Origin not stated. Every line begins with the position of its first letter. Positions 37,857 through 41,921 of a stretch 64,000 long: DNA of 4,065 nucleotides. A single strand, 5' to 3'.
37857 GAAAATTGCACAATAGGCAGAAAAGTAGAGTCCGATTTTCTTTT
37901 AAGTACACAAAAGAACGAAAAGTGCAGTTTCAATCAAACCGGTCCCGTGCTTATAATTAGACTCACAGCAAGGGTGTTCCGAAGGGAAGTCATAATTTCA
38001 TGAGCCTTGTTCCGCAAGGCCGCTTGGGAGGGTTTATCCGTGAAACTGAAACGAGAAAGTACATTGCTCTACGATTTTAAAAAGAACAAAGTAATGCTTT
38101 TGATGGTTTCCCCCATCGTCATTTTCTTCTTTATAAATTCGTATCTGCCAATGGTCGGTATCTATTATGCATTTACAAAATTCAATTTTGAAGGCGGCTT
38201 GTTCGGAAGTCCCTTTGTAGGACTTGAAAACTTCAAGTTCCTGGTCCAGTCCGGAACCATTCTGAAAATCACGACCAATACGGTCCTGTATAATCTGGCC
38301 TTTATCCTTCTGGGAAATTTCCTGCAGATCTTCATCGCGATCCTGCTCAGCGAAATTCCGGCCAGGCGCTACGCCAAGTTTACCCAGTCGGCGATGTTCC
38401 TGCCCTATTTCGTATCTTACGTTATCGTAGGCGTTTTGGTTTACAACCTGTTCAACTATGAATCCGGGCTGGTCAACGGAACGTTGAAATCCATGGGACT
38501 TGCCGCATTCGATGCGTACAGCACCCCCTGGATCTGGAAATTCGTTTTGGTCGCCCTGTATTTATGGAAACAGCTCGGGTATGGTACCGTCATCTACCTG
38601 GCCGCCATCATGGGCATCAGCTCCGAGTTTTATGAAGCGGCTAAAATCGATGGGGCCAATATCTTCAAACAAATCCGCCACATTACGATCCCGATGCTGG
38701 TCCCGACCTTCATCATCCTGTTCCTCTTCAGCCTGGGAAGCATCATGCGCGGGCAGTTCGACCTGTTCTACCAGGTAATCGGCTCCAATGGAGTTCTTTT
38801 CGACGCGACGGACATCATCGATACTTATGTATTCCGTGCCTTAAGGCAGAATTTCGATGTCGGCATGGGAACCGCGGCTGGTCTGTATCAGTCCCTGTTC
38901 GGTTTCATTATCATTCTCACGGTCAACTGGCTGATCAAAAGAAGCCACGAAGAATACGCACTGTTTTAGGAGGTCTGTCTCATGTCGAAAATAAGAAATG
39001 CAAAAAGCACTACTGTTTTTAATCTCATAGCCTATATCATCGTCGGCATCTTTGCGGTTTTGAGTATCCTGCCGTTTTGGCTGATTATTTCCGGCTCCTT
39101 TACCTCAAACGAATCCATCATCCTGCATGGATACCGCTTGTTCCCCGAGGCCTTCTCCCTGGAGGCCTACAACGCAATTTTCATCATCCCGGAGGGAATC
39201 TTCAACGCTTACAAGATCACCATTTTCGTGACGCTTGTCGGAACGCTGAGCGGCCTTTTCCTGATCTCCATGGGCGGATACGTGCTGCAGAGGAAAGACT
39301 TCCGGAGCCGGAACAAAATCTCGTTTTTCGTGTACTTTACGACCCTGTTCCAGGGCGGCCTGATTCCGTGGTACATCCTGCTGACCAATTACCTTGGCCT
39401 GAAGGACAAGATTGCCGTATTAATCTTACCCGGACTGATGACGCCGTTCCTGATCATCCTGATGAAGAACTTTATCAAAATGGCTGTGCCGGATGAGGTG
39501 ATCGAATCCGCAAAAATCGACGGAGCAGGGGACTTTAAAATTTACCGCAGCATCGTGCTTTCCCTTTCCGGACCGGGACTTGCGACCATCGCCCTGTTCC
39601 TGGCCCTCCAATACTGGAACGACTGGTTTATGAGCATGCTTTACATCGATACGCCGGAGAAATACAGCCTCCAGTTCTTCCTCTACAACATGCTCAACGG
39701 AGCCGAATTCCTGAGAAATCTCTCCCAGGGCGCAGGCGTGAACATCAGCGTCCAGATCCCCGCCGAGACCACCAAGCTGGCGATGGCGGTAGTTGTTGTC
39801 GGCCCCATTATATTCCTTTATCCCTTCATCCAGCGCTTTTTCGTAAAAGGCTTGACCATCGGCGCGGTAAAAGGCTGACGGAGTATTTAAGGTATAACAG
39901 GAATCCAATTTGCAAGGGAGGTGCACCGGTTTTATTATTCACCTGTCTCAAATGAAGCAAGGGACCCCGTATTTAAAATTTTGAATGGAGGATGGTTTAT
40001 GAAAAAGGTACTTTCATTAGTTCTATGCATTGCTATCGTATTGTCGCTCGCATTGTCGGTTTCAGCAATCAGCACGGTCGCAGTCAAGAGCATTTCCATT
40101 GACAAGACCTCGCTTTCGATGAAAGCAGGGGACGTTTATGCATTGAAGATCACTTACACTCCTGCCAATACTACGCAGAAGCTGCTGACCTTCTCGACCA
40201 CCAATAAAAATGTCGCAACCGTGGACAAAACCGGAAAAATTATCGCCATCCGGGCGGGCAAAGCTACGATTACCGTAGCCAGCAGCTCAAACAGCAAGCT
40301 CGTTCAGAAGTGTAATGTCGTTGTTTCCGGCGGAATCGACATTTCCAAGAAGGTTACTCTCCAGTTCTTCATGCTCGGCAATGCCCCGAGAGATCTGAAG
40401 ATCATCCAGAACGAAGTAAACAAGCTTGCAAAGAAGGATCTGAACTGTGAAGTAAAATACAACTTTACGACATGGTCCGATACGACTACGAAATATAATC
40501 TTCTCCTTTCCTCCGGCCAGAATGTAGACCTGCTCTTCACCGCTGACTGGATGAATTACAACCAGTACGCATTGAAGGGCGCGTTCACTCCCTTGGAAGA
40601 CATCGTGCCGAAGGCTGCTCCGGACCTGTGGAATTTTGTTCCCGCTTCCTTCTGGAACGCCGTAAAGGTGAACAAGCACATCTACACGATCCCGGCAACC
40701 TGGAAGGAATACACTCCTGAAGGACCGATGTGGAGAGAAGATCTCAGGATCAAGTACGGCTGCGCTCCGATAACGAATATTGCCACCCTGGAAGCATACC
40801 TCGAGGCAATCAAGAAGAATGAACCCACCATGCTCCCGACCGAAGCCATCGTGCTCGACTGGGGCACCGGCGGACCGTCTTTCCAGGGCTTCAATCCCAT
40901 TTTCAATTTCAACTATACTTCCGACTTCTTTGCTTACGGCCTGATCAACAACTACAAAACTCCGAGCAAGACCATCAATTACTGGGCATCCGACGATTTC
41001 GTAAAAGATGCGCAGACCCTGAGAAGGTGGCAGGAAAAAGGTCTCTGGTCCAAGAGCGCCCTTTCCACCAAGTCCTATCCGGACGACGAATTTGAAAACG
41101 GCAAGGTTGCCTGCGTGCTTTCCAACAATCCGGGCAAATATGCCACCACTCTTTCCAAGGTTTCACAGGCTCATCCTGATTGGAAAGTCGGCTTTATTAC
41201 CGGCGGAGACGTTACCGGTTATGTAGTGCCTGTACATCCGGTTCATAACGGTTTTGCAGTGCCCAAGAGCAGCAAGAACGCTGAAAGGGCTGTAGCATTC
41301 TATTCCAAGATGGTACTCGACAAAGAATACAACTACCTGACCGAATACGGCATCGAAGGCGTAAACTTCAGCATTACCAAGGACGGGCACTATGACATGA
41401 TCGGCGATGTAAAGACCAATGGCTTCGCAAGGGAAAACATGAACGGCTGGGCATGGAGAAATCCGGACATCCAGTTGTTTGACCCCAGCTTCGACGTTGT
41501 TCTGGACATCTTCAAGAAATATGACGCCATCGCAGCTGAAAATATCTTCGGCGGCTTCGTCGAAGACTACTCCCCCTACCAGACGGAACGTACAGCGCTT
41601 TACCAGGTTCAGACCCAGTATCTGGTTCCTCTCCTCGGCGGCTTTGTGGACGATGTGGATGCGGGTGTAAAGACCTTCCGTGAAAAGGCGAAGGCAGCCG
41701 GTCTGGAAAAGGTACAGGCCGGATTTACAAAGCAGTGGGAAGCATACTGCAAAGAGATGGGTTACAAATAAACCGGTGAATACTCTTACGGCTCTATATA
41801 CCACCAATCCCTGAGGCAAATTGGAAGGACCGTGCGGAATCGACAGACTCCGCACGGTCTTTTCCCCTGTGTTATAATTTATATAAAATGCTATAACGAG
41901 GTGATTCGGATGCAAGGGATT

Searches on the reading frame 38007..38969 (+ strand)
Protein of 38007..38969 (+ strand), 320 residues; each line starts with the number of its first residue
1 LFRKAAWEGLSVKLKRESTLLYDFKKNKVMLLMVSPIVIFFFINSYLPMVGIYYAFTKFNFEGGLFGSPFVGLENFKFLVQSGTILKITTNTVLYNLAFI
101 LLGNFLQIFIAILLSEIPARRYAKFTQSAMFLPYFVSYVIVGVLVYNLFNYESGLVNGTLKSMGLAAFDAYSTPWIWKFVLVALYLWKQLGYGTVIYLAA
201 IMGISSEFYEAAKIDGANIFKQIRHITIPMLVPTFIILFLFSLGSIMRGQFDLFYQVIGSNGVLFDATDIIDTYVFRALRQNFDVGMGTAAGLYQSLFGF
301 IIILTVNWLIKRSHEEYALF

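Call 7: search_protein_families(library=pfam, proteins=[window:38007-38969:+], max_evalue=0.001)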
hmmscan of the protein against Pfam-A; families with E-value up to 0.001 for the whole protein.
window:38007-38969:+ (320 aa): 1 family
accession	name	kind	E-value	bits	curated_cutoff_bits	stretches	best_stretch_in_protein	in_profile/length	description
PF00528.27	BPD_transp_1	-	7.8e-13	49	26.4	1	109-312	3-181/184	Binding-protein-dependent transport system inner membrane component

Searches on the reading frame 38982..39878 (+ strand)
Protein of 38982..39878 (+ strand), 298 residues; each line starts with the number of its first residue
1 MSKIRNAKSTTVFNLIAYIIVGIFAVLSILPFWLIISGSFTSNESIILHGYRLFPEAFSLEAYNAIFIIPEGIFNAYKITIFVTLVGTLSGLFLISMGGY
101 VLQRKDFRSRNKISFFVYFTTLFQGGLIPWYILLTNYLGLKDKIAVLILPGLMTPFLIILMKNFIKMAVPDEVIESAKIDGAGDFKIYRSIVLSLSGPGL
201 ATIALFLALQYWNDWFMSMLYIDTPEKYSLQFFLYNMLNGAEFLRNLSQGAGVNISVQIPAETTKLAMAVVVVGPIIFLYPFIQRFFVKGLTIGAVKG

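Call 7: search_protein_families(library=pfam, proteins=[window:38982-39878:+], max_evalue=0.001)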
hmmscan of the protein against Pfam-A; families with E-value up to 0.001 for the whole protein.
window:38982-39878:+ (298 aa): 1 family
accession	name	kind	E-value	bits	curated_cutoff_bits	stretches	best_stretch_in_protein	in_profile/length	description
PF00528.27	BPD_transp_1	-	8.7e-05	22.8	26.4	1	113-291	19-182/184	Binding-protein-dependent transport system inner membrane component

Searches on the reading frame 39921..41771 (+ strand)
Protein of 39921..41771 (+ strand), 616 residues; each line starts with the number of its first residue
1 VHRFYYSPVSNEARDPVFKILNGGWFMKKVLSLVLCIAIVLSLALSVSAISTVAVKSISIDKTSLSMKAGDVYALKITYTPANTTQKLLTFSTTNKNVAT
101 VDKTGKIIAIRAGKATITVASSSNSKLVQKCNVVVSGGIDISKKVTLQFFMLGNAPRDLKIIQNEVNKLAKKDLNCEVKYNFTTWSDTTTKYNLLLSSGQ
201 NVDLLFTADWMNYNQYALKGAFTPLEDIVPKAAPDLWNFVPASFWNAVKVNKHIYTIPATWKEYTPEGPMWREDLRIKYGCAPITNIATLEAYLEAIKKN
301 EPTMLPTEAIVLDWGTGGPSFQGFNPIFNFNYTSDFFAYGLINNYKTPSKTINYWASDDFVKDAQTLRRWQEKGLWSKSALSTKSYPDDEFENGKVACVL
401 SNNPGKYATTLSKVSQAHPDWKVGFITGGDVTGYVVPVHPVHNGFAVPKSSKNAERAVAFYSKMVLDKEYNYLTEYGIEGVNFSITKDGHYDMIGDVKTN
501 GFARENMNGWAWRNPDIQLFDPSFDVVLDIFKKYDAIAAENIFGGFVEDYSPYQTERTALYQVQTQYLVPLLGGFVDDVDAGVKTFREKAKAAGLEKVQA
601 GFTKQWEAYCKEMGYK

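Call 7: search_protein_families(library=pfam, proteins=[window:39921-41771:+], max_evalue=0.001)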
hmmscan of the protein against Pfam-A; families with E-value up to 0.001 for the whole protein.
window:39921-41771:+ (616 aa): 3 families
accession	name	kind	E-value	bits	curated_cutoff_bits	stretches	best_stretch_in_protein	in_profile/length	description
PF12010.13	DUF3502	-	9.6e-16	58.4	24.4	1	544-610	3-68/69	Domain of unknown function (DUF3502)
PF02368.24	Big_2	-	9.3e-12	45.2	22.8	1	54-126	1-74/79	Bacterial Ig-like domain (group 2)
PF01547.30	SBP_bac_1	-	5.7e-11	43.4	26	1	161-462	9-298/307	Bacterial extracellular solute-binding protein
